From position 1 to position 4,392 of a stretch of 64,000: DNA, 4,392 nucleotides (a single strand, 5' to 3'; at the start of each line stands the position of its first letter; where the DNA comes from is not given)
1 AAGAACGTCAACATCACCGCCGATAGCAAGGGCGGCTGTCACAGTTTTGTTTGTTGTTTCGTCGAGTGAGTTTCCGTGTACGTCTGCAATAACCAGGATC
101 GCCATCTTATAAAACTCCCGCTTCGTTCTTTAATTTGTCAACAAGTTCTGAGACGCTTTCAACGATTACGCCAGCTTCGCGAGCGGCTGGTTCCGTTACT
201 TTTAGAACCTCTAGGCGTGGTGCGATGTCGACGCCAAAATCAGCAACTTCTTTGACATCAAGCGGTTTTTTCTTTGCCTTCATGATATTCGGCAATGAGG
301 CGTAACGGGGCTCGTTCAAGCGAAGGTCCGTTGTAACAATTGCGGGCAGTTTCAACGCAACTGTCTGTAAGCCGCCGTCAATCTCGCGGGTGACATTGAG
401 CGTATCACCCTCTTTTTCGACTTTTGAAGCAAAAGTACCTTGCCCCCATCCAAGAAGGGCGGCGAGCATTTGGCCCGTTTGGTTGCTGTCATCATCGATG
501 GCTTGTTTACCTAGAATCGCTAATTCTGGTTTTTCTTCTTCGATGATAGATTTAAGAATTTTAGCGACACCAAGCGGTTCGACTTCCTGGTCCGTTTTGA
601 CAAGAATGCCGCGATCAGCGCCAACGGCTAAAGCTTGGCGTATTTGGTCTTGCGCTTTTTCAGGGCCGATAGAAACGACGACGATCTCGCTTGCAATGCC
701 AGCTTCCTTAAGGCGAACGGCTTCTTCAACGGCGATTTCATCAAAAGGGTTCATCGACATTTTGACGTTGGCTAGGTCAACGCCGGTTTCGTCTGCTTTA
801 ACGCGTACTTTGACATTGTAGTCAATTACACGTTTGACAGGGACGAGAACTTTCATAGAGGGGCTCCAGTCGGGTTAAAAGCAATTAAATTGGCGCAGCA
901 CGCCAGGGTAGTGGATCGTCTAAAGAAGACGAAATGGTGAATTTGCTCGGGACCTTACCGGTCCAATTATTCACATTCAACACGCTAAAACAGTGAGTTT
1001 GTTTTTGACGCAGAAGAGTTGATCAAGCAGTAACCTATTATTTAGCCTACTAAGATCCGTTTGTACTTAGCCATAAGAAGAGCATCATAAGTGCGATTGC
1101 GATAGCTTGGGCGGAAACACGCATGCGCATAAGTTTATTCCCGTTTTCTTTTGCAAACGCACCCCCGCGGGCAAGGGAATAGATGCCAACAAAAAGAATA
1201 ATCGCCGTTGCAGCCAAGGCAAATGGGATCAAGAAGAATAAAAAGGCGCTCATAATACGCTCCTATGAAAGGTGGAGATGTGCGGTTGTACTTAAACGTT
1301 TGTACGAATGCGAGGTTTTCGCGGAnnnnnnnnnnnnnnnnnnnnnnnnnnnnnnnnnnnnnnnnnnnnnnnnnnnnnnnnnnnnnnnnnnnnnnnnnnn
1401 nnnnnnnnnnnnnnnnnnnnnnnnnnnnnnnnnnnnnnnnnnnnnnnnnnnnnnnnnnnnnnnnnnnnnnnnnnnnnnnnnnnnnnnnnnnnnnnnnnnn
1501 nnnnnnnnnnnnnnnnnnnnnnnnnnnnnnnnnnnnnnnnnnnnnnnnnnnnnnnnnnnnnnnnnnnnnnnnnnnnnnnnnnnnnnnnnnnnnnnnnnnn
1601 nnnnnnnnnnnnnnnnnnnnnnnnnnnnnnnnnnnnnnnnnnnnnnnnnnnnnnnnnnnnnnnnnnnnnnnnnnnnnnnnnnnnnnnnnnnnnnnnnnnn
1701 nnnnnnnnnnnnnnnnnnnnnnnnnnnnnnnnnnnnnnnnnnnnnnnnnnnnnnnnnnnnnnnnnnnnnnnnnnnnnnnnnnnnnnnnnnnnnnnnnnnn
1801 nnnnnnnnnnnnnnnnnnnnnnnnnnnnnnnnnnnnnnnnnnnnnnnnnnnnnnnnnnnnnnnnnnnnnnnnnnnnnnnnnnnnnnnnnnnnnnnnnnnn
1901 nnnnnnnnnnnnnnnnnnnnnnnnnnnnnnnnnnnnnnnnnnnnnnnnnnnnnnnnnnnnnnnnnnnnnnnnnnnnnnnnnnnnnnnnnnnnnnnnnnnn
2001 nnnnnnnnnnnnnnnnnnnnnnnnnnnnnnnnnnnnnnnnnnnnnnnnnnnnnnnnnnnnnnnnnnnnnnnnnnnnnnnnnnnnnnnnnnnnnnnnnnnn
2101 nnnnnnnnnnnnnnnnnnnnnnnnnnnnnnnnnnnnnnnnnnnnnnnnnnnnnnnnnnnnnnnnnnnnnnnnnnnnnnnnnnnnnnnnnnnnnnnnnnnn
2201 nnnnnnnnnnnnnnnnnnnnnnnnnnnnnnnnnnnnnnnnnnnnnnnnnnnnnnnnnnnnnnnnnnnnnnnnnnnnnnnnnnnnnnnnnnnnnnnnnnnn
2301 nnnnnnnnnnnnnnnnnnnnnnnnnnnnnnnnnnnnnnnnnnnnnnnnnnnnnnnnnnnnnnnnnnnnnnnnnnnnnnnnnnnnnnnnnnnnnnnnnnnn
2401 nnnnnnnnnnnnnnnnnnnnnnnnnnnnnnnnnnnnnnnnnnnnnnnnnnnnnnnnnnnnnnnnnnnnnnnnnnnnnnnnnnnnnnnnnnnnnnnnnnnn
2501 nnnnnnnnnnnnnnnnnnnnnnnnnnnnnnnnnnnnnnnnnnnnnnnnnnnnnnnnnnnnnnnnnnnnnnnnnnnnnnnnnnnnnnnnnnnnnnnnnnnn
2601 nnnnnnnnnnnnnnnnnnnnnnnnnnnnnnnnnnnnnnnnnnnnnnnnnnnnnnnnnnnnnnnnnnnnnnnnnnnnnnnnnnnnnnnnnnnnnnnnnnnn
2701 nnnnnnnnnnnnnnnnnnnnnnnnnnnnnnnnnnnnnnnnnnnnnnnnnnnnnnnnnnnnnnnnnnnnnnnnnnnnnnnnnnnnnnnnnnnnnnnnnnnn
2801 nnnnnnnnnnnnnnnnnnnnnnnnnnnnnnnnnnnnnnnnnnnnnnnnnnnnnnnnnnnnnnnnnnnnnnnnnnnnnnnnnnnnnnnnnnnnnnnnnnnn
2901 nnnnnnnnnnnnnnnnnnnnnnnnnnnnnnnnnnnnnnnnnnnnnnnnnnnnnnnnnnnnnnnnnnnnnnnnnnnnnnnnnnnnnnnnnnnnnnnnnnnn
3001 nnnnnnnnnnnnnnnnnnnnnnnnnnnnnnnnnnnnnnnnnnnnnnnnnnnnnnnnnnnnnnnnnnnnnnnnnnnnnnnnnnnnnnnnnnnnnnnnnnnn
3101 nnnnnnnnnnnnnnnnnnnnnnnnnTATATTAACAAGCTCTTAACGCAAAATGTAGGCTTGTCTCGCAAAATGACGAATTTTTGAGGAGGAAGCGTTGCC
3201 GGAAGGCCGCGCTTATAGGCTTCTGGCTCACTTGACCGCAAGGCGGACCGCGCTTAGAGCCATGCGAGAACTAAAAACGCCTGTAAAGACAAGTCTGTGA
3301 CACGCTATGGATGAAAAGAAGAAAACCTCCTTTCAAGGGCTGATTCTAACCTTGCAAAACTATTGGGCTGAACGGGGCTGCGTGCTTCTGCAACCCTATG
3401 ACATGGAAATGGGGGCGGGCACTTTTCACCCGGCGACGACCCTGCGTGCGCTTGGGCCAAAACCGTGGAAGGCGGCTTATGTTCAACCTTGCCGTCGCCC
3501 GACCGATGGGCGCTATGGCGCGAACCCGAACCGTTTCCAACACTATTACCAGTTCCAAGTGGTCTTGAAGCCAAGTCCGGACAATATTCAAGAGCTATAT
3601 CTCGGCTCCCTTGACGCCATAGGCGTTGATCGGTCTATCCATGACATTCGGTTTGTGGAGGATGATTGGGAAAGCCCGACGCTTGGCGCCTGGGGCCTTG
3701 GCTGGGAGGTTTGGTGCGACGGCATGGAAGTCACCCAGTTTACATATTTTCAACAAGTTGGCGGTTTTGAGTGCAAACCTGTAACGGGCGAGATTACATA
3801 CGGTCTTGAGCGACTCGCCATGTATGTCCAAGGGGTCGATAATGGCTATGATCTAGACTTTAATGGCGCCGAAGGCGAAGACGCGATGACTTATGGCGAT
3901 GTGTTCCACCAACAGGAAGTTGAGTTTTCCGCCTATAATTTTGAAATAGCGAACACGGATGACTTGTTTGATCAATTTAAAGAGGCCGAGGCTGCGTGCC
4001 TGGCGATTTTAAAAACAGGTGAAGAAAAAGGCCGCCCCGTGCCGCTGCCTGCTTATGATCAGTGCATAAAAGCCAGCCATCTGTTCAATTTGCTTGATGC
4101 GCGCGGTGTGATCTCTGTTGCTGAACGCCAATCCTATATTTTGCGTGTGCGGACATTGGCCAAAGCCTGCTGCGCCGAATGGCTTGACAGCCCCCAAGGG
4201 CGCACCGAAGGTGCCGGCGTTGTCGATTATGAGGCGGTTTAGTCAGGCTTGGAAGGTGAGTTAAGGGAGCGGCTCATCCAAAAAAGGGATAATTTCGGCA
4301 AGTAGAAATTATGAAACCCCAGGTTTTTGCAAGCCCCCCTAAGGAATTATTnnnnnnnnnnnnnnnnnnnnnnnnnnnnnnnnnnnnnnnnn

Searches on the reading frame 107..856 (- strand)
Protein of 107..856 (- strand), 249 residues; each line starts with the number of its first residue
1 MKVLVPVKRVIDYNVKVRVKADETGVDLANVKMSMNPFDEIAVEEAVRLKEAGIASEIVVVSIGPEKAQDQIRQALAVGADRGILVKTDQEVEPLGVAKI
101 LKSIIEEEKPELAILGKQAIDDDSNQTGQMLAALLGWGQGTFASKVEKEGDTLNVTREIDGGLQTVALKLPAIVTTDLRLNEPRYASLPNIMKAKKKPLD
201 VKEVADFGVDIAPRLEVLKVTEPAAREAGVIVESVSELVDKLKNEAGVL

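Call 43: search_protein_families(library=pfam, proteins=[window:107-856:-], max_evalue=0.001)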
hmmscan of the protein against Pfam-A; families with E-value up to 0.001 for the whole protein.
window:107-856:- (249 aa): 1 family
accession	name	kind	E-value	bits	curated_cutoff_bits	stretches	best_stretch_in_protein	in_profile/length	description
PF01012.27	ETF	-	1.6e-41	142.6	26.7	1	30-206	8-180/181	Electron transfer flavoprotein domain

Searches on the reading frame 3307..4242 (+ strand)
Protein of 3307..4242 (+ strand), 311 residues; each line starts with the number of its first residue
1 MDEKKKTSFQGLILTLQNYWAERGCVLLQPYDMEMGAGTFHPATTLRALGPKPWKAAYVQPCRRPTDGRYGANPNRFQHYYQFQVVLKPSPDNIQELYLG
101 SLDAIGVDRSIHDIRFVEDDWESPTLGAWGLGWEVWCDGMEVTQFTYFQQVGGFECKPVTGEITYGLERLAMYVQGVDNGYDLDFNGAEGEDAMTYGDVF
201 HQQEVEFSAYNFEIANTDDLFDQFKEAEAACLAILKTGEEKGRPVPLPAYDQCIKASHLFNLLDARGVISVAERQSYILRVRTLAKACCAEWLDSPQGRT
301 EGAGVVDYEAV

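Call 43: search_protein_families(library=pfam, proteins=[window:3307-4242:+], max_evalue=0.001)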
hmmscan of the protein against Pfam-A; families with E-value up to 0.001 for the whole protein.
window:3307-4242:+ (311 aa): 1 family
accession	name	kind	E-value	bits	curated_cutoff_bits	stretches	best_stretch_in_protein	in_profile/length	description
PF02091.20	tRNA-synt_2e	-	3e-144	479.8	27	1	9-295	1-276/278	Glycyl-tRNA synthetase alpha subunit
